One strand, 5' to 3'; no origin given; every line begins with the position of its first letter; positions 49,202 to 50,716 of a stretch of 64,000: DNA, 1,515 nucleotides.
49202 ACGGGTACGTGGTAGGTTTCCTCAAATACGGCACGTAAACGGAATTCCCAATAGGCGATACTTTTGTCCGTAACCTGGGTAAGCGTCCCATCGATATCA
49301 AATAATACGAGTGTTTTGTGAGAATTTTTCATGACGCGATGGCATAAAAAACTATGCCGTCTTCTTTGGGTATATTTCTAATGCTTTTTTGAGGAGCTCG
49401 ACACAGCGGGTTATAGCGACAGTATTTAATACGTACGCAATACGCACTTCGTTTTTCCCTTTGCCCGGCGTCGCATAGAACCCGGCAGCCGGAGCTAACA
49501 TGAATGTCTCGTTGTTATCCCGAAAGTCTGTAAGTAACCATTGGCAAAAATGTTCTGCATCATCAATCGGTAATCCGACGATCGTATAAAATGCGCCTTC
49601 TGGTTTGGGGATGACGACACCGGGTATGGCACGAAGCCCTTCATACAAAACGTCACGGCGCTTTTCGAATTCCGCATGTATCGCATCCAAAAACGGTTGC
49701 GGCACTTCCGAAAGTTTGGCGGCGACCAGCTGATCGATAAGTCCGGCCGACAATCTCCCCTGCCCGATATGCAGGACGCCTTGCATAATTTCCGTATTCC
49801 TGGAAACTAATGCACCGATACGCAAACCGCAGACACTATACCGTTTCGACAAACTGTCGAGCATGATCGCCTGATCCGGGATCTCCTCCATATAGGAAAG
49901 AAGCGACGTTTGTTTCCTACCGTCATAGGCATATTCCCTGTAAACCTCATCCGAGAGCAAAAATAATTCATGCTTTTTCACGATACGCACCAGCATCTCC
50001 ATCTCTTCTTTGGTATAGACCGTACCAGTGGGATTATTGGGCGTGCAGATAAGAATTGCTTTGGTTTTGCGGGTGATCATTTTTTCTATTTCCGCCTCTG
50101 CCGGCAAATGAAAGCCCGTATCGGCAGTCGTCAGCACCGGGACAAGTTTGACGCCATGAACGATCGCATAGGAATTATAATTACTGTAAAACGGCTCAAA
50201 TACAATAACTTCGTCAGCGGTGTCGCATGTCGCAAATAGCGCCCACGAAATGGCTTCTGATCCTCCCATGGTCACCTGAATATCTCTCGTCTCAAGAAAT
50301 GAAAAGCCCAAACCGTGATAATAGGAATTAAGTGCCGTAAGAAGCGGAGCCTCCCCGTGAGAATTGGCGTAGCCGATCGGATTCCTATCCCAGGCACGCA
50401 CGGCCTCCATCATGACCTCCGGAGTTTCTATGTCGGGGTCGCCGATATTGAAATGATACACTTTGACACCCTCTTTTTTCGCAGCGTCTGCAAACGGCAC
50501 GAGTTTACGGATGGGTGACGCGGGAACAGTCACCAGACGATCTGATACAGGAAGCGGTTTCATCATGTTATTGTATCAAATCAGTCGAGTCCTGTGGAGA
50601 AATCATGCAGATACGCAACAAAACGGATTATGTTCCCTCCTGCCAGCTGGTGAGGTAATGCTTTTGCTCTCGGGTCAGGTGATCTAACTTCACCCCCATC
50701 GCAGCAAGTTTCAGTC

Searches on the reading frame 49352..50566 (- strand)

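Call 86: search_protein_families(library=pfam, proteins=[window:49352-50566:-], max_evalue=0.00001)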
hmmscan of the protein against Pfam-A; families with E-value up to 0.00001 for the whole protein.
window:49352-50566:- (404 aa): 2 families
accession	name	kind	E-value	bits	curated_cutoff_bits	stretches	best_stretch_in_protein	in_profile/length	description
PF00155.27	Aminotran_1_2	-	3.8e-50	171.5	19.7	1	36-347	3-325/361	Aminotransferase class I and II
PF01041.23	DegT_DnrJ_EryC1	-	9e-06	25.6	19.8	0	98-206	44-145/360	DegT/DnrJ/EryC1/StrS aminotransferase family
